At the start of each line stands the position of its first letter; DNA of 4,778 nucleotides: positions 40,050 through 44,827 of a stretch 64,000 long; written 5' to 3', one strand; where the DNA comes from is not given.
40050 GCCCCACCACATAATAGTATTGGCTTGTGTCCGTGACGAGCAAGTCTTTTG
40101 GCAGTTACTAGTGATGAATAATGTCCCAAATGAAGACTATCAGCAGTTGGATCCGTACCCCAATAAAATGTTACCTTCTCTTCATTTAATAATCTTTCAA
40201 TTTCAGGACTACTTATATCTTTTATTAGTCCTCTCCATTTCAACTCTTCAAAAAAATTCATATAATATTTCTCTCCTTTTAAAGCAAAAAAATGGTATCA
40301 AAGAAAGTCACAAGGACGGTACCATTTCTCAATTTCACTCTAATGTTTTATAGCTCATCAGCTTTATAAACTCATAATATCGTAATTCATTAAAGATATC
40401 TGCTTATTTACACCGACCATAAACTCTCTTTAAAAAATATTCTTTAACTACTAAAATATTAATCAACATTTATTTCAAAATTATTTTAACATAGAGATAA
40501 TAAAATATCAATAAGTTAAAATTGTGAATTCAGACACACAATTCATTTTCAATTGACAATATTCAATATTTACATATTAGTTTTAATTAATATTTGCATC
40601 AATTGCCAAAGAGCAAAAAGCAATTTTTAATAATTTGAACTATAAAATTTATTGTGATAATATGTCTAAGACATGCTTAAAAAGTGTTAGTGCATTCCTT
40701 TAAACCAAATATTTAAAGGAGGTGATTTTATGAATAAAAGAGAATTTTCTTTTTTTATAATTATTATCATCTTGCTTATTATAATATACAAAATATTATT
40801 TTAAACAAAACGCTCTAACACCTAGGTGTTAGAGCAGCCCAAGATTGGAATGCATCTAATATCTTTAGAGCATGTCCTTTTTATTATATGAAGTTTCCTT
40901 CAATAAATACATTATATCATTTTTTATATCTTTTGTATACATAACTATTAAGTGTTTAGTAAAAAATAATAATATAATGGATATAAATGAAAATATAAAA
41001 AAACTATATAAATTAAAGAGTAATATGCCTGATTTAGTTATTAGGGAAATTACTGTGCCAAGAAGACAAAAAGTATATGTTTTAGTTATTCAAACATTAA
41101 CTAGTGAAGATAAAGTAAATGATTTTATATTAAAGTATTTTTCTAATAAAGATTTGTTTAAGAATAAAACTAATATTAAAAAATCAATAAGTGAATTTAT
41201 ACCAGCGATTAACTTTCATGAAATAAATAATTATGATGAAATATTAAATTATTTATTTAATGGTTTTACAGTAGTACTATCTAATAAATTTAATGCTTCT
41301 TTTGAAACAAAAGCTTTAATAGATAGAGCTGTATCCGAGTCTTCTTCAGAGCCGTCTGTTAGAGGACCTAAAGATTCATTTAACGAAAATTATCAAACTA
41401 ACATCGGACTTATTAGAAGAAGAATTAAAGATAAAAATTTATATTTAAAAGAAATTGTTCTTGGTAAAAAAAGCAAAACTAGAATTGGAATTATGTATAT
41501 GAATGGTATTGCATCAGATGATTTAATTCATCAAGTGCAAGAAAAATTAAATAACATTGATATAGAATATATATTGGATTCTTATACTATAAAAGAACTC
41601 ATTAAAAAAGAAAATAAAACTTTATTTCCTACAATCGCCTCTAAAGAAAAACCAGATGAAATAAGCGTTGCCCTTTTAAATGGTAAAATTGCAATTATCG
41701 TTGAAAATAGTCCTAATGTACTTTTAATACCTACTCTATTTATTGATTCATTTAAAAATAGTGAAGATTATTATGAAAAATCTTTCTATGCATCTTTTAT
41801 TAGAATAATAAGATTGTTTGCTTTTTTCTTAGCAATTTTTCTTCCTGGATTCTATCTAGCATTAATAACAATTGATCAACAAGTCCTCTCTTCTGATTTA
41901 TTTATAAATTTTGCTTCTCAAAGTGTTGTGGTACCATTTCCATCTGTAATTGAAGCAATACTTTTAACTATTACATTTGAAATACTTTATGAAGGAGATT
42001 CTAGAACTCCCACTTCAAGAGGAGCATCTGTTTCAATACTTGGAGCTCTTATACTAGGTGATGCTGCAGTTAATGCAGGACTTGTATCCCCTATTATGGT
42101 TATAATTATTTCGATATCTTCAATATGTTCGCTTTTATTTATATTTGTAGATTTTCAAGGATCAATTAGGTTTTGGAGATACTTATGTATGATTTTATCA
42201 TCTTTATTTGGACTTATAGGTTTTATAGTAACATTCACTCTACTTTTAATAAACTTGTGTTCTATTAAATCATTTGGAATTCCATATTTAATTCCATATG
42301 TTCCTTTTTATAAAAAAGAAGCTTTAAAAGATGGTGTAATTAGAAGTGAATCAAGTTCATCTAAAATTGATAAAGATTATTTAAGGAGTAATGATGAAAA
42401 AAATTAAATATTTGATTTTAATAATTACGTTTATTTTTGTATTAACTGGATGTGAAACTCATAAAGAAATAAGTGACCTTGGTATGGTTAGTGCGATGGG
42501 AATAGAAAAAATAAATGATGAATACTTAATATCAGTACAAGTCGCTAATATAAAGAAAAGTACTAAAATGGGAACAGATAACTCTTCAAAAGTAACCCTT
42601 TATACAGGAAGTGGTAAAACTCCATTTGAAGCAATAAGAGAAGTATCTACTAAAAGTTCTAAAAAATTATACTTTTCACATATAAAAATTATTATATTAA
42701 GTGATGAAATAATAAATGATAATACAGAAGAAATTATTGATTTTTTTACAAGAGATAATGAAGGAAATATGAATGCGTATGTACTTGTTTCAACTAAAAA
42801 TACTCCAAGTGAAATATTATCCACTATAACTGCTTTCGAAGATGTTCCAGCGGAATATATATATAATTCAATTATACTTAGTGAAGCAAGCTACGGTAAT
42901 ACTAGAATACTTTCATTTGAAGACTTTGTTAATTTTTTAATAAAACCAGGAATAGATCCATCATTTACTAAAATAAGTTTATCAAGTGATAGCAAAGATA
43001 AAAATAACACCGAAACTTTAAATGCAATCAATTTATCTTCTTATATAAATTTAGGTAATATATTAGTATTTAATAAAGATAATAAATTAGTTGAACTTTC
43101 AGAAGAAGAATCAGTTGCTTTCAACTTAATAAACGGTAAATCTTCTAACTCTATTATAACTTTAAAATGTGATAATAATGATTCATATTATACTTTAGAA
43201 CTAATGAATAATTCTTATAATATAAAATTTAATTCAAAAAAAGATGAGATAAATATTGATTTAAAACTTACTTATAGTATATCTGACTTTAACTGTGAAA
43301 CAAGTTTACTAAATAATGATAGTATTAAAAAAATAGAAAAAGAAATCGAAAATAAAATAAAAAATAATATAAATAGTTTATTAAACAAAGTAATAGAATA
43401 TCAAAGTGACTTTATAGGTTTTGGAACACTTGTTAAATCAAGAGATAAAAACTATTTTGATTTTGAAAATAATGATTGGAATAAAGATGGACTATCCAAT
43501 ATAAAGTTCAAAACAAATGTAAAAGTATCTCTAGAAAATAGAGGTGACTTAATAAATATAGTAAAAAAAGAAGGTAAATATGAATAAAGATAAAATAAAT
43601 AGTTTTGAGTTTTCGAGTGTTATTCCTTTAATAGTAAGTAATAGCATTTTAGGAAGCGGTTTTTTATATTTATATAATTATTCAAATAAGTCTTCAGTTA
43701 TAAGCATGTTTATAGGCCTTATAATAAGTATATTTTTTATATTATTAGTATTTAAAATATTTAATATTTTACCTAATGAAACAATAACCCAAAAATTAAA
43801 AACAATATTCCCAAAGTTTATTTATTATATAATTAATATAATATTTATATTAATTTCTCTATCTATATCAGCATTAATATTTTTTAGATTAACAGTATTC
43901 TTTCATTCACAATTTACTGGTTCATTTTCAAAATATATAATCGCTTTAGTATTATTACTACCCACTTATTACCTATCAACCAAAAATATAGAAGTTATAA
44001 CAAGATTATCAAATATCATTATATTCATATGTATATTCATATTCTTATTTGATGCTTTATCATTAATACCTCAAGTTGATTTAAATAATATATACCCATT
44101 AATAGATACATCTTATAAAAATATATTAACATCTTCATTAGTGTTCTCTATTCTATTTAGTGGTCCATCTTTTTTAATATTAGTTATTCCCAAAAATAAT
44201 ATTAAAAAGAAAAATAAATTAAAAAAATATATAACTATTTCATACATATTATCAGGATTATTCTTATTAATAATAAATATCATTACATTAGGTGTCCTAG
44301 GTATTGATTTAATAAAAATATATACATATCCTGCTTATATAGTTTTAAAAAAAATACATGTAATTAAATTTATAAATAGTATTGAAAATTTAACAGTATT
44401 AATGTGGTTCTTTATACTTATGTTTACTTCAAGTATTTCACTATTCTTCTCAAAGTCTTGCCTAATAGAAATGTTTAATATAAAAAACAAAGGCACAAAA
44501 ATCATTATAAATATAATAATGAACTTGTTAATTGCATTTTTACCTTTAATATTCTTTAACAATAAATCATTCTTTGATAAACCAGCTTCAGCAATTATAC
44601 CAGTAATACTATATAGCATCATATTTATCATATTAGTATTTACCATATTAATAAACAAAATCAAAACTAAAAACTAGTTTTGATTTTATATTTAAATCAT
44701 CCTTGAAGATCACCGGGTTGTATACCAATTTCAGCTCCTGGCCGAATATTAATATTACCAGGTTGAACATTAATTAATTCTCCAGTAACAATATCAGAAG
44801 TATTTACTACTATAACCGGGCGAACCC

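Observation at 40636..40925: Copy 3 of the module, upstream of the gerA operon and next to the tyrS T-box: same architecture with a diverged 24-aa peptide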

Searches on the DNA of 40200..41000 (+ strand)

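Call 10: search_rna_families(source=window, start=40200, end=41000, threshold=evalue, max_evalue=10)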
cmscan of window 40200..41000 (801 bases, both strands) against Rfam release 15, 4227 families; matches with E-value up to 10: 6.
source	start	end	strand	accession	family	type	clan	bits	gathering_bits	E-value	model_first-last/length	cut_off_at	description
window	40300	40475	-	RF00230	T-box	Cis-reg; leader;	-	45.5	93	1.1e-08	1-219/219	no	T-box leader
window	40863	40896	-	RF02098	DGCR5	Gene; lncRNA;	-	16.2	50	3.2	19-49/49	no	DiGeorge syndrome critical region gene 5 conserved region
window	40371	40415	-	RF00114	S15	Cis-reg; leader;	CL00121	13.7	39.5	1.9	1-117/117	no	Ribosomal S15 leader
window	40767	40897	-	RF02634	EF3314_EF3315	Gene; sRNA;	-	13.2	100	2.5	1-141/141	no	Enterococcus sRNA EF3314_EF3315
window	40451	40496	-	RF01135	sR24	Gene; snRNA; snoRNA; CD-box;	-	12.8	36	7.7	1-55/55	no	Small nucleolar RNA sR24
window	40718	40839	+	RF02453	ncr952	Gene; sRNA;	-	12.6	100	4.9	1-143/143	no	Bacillus sRNA ncr952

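Call 14: search_dna_similar(query=window:40630-40935:+, collection=phages, mode=distant, max_evalue=0.01)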
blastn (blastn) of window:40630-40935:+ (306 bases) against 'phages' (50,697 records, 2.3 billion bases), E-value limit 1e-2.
Records with a match: 27; places in all: 27; records where one place covers at least 80% of the query: 0.
Best place of each record, by identity: 90-95% 5; 80-90% 22.
By first word of the organism name: Enterococcus 22; Clostridium 5.
By host as written in the record: Enterococcus faecalis 6; - 5; Enterococcus sp. 5; Clostridium perfringens 5; Enterococcus faecalis strain AH2 1; Enterococcus faecalis 1/1112 1; Enterococcus faecium 1; Enterococcus faecalis 95 1; and 2 more.
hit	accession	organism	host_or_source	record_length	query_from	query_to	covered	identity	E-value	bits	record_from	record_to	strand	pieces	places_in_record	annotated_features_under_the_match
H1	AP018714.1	Enterococcus phage phiEF17H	-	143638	270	305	12%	88.9%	2e-3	48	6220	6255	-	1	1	none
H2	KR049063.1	Enterococcus phage EFLK1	Enterococcus faecalis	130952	270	305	12%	88.9%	2e-3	48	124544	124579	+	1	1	hypothetical protein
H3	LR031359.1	Enterococcus phage 156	-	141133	270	305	12%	88.9%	2e-3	48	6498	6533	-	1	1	Phage protein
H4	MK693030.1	Enterococcus phage vB_EfaM_Ef2.1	Enterococcus faecalis strain AH2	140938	270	305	12%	88.9%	2e-3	48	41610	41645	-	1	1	hypothetical protein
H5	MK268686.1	Enterococcus phage vB_EfaH_EF1TV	Enterococcus faecalis 1/1112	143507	270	305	12%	88.9%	2e-3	48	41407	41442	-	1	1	none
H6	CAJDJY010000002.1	Enterococcus phage 156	Cheese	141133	270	305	12%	88.9%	2e-3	48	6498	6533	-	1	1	Phage protein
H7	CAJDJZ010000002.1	Enterococcus phage vB_EfaH_149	Zamorano cheese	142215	270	305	12%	88.9%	2e-3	48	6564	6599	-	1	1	none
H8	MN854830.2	Enterococcus phage PBEF129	Enterococcus faecalis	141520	270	305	12%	88.9%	2e-3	48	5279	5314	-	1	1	hypothetical protein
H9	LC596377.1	Enterococcus phage phi EF7H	Enterococcus faecalis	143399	270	305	12%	88.9%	2e-3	48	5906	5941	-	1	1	none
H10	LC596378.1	Enterococcus phage phi EF14H1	Enterococcus faecalis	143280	270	305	12%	88.9%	2e-3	48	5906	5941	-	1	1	none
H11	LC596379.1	Enterococcus phage phi EF19G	Enterococcus faecalis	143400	270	305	12%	88.9%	2e-3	48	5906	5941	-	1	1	none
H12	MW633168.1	Enterococcus phage MDA2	Enterococcus faecium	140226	270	305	12%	88.9%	2e-3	48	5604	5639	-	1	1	hypothetical protein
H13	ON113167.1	Enterococcus phage vB_OCPT_Carl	Enterococcus sp.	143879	270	305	12%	88.9%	2e-3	48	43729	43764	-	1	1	hypothetical protein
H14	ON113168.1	Enterococcus phage vB_OCPT_Car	Enterococcus sp.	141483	270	305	12%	88.9%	2e-3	48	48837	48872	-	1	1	hypothetical protein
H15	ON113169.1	Enterococcus phage vB_OCPT_Bob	Enterococcus sp.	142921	270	305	12%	88.9%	2e-3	48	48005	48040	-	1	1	hypothetical protein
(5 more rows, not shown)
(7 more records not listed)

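Call 15: search_dna_similar(query=window:40630-40935:+, collection=plasmids, mode=distant, max_evalue=0.01)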
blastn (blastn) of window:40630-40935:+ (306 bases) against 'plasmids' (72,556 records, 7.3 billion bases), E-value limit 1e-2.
Records with a match: 3; places in all: 3; records where one place covers at least 80% of the query: 0.
Best place of each record, by identity: 80-90% 3.
By first word of the organism name: Borreliella 2; Bacillus 1.
By predicted mobility (MOB-suite, as given by PLSDB): non-mobilizable 3.
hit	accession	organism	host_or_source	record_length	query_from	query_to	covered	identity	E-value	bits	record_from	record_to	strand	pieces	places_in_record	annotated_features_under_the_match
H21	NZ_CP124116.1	Borreliella americana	Bacterial isolate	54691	84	131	16%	85.4%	6e-3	49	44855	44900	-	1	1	complement regulator-acquiring protein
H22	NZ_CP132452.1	Borreliella americana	Bacterial isolate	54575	84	131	16%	85.4%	6e-3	49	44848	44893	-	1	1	complement regulator-acquiring protein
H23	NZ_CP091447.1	Bacillus cereus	Moringa oleifera,whole organism,root ...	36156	78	117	13%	86.4%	6e-3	48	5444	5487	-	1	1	hypothetical protein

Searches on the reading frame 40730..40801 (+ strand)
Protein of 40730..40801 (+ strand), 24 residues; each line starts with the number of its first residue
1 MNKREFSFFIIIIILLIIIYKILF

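Call 21: search_protein_families(library=ncbifam, proteins=[window:40730-40801:+], max_evalue=0.01)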
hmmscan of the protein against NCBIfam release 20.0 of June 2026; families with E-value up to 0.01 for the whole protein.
seq(24 aa): 0 families

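Call 22: search_protein_families(library=pfam, proteins=[window:40730-40801:+], max_evalue=10)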
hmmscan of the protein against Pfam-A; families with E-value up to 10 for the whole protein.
seq(24 aa): 0 families

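Call 23: search_protein_families(library=padloc, proteins=[window:40730-40801:+], max_evalue=10)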
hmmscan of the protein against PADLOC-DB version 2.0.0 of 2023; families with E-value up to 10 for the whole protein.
seq(24 aa): 0 families

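Call 48: search_protein_families(library=ncbifam, alignment_id=A3, max_evalue=1)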
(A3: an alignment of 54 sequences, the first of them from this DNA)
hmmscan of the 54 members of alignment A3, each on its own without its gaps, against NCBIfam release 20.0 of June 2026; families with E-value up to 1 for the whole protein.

A. member 1, seq(24 aa): 1 family
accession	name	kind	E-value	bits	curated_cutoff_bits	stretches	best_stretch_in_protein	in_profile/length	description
TIGR03024.1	arch_PEF_CTERM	domain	0.025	14.8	23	1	5-19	3-17/25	PEF-CTERM sorting domain-containing protein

B. families by the number of members that match (of 54 scanned): 22 families
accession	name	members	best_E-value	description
NF038277.1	accessory_MacP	4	0.13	cell wall synthase accessory phosphoprotein MacP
NF033218.1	anchor_AmaP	2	0.029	alkaline shock response membrane anchor protein AmaP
NF005175.0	PRK06654.1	2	0.067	flagellar basal body-associated protein FliL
NF041554.1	SA1362_fam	1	0.0046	SA1362 family protein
TIGR03024.1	arch_PEF_CTERM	1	0.025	PEF-CTERM sorting domain-containing protein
NF042413.1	NGO_0222_fam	1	0.026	NGO_0222 family membrane protein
NF033861.1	sm_mem_Ecr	1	0.027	Ecr family regulatory small membrane protein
NF033866.1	blaCDD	1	0.043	CDD family class D beta-lactamase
TIGR00964.1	secE_bact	1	0.046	preprotein translocase subunit SecE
NF041587.1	YmgF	1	0.071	cell division-associated protein YmgF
NF005630.0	PRK07377.1-6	1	0.086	hypothetical protein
NF010226.0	PRK13682.1-1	1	0.11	hypothetical protein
NF047949.1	CcmD_like_Wolb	1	0.12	CcmD-like small membrane protein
NF033488.1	lmo0937_fam_TM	1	0.13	lmo0937 family membrane protein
NF005627.0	PRK07377.1-3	1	0.14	hypothetical protein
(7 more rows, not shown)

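Call 49: search_protein_families(library=pfam, alignment_id=A3, max_evalue=1)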
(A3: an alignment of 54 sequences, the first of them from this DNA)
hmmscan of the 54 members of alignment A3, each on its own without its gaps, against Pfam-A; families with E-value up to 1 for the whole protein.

A. member 1, seq(24 aa): 0 families

B. families by the number of members that match (of 54 scanned): 13 families
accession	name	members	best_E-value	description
PF04790.18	Sarcoglycan_1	3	0.34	Sarcoglycan complex subunit protein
PF21976.1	SMIM43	2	0.18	Small integral membrane protein 43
PF05739.25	SNARE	2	0.28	SNARE domain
PF17280.7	DUF5345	1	0.011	Family of unknown function (DUF5345)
PF14967.11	FAM70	1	0.11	FAM70 protein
PF06653.16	Claudin_3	1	0.16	Tight junction protein, Claudin-like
PF12575.13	Pox_EPC_I2-L1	1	0.23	Poxvirus entry protein complex L1 and I2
PF06024.17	Orf78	1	0.25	Orf78 (ac78)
PF06422.18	PDR_CDR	1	0.35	CDR ABC transporter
PF19893.4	DUF6366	1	0.36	Family of unknown function (DUF6366)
PF01616.22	Orbi_NS3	1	0.37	Orbivirus NS3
PF11057.13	Cortexin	1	0.66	Cortexin of kidney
PF05399.16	EVI2A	1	0.76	Ectropic viral integration site 2A protein (EVI2A)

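Call 51: list_cluster_members(proteins=[window:40730-40801:+, window:24426-24503:+, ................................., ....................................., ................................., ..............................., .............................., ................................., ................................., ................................])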
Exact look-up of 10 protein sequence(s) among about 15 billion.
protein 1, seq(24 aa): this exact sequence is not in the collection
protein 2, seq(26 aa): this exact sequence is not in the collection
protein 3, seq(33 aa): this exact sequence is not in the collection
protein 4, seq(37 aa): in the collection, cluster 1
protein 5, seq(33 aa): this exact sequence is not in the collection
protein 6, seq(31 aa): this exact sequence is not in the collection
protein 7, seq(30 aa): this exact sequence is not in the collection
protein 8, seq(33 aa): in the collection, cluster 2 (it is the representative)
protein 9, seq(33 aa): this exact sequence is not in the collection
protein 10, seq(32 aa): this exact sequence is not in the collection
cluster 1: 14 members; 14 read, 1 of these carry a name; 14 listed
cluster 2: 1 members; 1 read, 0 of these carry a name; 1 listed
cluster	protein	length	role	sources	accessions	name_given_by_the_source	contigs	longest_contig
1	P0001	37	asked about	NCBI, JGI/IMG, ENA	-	-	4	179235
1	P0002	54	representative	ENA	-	-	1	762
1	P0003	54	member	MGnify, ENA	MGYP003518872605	CR=1 FL=1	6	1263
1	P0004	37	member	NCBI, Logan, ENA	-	-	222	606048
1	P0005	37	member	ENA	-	-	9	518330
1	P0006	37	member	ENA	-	-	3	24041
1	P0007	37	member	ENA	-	-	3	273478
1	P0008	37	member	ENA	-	-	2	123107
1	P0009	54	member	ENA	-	-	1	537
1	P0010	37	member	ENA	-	-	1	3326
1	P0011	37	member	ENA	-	-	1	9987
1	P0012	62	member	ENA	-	-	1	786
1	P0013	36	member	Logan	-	-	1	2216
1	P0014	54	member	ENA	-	-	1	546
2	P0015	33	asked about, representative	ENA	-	-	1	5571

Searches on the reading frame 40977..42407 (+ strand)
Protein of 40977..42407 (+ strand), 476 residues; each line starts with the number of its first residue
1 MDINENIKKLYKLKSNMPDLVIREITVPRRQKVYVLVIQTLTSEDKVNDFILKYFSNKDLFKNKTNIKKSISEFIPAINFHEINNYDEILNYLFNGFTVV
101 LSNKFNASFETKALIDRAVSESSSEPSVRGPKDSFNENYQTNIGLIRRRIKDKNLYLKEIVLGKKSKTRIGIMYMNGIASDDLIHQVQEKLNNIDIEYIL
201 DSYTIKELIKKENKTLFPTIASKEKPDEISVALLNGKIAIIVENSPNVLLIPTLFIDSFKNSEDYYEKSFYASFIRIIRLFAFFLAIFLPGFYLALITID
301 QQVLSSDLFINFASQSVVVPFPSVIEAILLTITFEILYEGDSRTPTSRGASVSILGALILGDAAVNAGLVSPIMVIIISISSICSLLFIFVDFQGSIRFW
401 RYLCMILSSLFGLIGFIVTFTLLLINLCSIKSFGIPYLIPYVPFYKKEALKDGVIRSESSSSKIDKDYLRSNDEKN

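Call 21: search_protein_families(library=ncbifam, proteins=[window:40977-42407:+], max_evalue=0.01)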
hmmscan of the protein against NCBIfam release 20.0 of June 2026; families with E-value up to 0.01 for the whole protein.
window:40977-42407:+ (476 aa): 1 family
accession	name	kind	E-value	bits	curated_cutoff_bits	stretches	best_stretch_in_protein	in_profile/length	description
NF052514.1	SpGerGerXA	equivalog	6.3e-88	295.5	850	1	30-451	29-453/479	spore germination protein GerXA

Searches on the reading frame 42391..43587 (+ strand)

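Call 21: search_protein_families(library=ncbifam, proteins=[window:42391-43587:+], max_evalue=0.01)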
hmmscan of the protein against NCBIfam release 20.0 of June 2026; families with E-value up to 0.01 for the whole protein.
window:42391-43587:+ (398 aa): 2 families
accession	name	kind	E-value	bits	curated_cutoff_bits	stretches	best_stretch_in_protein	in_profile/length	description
TIGR02887.1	spore_ger_x_C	subfamily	1.8e-67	227.9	163.25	1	4-386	1-369/371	Ger(x)C family spore germination protein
NF052517.1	SpGerGerXC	equivalog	1.5e-14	54.1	500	1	7-296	3-287/300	spore germination protein GerXC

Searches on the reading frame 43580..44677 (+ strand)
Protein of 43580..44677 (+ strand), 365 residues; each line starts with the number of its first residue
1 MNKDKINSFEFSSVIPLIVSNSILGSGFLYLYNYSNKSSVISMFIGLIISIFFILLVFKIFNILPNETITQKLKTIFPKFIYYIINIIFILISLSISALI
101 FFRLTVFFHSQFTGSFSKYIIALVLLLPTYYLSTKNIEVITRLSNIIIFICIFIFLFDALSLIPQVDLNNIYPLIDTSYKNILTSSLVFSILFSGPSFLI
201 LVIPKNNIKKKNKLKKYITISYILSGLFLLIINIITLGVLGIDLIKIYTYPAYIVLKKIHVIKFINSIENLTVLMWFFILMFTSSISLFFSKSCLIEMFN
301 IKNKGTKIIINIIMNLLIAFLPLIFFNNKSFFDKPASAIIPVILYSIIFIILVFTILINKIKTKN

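Call 21: search_protein_families(library=ncbifam, proteins=[window:43580-44677:+], max_evalue=0.01)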
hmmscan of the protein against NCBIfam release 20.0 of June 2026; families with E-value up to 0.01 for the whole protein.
window:43580-44677:+ (365 aa): 2 families
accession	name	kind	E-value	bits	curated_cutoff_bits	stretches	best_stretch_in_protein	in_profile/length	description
TIGR00912.1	2A0309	subfamily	2.2e-35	122.7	139.55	1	5-363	2-353/357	endospore germination permease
NF052516.1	SpGerGerXB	equivalog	7.9e-08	31.8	600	1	31-363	27-351/355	spore germination protein GerXB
